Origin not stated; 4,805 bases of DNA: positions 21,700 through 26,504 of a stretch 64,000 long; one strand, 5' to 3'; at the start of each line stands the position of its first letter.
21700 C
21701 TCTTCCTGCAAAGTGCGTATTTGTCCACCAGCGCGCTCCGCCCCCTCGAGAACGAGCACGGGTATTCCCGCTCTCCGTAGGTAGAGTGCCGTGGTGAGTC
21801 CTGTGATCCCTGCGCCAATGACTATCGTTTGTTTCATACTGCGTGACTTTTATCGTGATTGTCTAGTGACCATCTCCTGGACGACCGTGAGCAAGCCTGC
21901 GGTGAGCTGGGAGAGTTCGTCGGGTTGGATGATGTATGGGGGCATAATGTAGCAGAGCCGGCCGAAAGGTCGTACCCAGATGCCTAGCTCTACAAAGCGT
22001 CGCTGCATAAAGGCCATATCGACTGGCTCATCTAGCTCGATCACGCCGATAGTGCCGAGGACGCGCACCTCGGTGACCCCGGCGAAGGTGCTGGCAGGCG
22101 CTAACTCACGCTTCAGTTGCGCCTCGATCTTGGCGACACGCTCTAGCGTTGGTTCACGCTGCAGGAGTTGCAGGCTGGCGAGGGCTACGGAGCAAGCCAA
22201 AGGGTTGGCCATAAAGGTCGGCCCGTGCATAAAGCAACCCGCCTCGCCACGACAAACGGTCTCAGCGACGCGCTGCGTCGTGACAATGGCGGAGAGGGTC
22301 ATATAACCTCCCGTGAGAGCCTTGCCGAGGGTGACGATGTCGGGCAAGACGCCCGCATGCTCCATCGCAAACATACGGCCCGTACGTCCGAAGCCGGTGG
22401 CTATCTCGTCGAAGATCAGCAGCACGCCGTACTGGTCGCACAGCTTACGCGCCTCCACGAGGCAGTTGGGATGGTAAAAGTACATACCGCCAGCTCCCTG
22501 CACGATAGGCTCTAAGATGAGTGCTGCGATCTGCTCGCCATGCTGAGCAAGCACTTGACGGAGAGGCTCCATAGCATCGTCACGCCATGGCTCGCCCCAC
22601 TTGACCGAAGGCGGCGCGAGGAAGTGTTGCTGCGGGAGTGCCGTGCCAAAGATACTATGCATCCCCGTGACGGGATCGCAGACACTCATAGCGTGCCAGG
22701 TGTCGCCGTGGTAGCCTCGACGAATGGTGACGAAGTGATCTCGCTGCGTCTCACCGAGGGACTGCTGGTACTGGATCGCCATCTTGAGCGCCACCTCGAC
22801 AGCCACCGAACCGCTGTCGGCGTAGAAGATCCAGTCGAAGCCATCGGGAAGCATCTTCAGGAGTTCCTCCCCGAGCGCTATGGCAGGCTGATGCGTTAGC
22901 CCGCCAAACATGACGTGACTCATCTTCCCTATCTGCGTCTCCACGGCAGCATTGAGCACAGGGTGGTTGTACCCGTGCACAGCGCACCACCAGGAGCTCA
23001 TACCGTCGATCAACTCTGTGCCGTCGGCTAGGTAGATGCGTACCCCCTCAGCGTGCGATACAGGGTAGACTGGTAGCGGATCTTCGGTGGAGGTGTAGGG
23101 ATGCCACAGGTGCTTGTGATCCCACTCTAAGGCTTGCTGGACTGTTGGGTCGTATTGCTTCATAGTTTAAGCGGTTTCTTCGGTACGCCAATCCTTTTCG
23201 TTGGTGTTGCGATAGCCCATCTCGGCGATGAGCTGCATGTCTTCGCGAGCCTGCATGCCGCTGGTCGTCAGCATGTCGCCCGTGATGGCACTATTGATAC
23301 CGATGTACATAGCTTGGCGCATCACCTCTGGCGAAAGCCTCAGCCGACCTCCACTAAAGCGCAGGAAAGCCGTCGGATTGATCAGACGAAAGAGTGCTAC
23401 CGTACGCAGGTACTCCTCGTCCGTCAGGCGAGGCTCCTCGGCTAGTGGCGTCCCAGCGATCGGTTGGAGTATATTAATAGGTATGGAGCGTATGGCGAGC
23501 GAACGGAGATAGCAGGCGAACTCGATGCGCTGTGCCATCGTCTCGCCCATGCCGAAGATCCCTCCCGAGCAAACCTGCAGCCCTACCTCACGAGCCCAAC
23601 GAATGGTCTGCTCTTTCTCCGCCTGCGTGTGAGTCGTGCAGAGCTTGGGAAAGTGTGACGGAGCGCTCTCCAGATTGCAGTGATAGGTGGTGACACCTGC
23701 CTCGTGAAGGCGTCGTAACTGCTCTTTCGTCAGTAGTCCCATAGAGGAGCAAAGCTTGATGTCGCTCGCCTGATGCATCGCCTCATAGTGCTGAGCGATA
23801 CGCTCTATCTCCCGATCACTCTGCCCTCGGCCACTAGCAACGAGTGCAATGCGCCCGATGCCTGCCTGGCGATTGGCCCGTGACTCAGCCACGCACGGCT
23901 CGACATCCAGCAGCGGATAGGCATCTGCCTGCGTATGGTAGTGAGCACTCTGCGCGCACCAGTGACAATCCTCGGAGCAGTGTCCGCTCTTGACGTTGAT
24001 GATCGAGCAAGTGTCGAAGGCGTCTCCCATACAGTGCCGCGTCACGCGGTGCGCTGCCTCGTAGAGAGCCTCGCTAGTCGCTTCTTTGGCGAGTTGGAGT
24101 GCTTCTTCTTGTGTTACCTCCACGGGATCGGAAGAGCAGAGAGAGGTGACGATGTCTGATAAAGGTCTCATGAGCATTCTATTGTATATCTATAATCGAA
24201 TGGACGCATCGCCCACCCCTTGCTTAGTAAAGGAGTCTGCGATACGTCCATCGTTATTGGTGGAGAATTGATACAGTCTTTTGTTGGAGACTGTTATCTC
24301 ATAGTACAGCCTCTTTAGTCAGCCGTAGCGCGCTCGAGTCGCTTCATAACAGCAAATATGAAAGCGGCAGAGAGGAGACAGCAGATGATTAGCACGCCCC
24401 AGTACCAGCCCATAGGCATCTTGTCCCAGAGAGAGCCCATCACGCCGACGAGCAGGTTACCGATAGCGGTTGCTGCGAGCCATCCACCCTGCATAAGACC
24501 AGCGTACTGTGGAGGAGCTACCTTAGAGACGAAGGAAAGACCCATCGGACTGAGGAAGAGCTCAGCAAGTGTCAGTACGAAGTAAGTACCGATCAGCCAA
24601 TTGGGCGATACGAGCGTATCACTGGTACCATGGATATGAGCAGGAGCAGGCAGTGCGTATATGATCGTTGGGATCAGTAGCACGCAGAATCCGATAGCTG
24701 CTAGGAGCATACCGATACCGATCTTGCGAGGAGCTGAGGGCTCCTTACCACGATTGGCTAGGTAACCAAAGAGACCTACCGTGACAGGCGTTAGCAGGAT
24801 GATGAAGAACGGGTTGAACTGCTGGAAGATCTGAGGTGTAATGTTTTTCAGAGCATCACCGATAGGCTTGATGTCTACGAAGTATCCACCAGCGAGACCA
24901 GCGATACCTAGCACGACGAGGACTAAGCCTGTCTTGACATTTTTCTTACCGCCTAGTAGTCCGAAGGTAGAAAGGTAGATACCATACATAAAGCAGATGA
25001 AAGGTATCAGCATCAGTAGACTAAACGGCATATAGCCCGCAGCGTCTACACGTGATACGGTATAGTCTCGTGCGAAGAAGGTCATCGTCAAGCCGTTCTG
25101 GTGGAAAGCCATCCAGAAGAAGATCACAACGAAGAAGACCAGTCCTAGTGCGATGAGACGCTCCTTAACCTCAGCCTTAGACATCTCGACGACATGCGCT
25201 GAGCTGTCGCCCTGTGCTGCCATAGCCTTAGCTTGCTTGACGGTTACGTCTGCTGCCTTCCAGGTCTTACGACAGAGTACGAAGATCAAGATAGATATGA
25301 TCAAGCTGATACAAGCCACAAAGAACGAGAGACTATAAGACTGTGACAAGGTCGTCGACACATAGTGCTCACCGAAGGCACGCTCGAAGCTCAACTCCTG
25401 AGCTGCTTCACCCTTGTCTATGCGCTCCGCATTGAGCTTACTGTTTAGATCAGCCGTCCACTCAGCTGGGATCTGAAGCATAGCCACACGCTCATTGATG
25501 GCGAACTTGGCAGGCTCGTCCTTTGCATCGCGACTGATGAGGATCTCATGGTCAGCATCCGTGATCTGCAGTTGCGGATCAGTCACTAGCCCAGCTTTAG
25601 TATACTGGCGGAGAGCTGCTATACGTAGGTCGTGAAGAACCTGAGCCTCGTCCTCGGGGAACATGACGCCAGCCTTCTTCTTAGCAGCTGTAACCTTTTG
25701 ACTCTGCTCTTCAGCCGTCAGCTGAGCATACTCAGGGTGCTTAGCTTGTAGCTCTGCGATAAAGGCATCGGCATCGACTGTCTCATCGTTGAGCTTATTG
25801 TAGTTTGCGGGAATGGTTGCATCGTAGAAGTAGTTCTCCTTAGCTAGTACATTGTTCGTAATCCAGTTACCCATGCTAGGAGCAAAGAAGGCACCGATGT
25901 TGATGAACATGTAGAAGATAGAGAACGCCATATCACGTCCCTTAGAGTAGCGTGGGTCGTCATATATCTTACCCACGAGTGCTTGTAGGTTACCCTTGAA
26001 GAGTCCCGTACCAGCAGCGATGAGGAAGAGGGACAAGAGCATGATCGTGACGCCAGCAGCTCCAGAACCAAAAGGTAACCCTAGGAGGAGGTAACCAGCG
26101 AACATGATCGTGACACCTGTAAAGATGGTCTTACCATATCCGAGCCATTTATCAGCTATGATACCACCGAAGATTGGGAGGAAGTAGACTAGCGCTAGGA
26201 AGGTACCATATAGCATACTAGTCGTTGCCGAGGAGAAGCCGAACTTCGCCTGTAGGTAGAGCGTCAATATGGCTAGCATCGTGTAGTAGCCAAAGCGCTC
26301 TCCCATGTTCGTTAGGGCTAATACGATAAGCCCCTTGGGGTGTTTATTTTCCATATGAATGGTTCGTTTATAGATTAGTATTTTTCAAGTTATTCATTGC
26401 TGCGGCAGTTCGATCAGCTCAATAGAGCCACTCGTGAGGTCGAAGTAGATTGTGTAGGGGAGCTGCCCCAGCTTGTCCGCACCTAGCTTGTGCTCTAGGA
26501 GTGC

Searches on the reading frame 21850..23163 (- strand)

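Call 49: search_protein_families(library=pfam, proteins=[window:21850-23163:-], max_evalue=0.00001)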
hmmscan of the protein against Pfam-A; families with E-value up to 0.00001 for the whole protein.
window:21850-23163:- (437 aa): 1 family
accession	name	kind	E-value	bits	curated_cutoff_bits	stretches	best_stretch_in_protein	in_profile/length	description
PF00202.27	Aminotran_3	-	4e-123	411.5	30.5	1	28-424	7-399/403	Aminotransferase class-III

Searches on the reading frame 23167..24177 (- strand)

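Call 49: search_protein_families(library=pfam, proteins=[window:23167-24177:-], max_evalue=0.00001)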
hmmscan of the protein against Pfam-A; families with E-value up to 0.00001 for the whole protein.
window:23167-24177:- (336 aa): 2 families
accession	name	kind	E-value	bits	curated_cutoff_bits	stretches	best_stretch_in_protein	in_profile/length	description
PF06968.18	BATS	-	3.4e-23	82.1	22.2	1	233-323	1-88/88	Biotin and Thiamin Synthesis associated domain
PF04055.27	Radical_SAM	-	1.2e-19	71.5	29.5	1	64-220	4-162/166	Radical SAM superfamily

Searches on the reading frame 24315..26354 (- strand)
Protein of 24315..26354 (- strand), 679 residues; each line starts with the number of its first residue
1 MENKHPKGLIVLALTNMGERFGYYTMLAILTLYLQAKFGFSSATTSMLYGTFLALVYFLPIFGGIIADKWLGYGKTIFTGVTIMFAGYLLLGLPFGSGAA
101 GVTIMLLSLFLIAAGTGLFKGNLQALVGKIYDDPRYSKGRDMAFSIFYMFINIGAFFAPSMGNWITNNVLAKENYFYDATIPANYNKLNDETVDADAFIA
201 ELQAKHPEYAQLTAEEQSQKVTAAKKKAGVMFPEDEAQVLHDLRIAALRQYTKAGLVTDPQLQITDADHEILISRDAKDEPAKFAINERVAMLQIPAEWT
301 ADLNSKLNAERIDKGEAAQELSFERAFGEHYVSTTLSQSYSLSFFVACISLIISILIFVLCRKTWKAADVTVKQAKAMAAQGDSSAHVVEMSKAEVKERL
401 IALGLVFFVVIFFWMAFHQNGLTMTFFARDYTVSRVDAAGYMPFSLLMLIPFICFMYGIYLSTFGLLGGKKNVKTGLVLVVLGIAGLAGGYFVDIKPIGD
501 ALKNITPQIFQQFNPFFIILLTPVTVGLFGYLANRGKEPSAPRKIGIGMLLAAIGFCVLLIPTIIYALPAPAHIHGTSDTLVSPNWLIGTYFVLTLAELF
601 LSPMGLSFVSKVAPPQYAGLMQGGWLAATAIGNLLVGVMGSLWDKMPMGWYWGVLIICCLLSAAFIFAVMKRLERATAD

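Call 49: search_protein_families(library=pfam, proteins=[window:24315-26354:-], max_evalue=0.00001)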
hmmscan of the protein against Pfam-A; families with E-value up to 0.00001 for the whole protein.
window:24315-26354:- (679 aa): 2 families
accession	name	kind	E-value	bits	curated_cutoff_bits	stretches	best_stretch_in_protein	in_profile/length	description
PF00854.27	PTR2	-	3e-45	155.2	27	2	504-647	240-383/392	POT family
PF07690.21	MFS_1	-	9e-19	68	33.4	1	13-167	2-146/347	Major Facilitator Superfamily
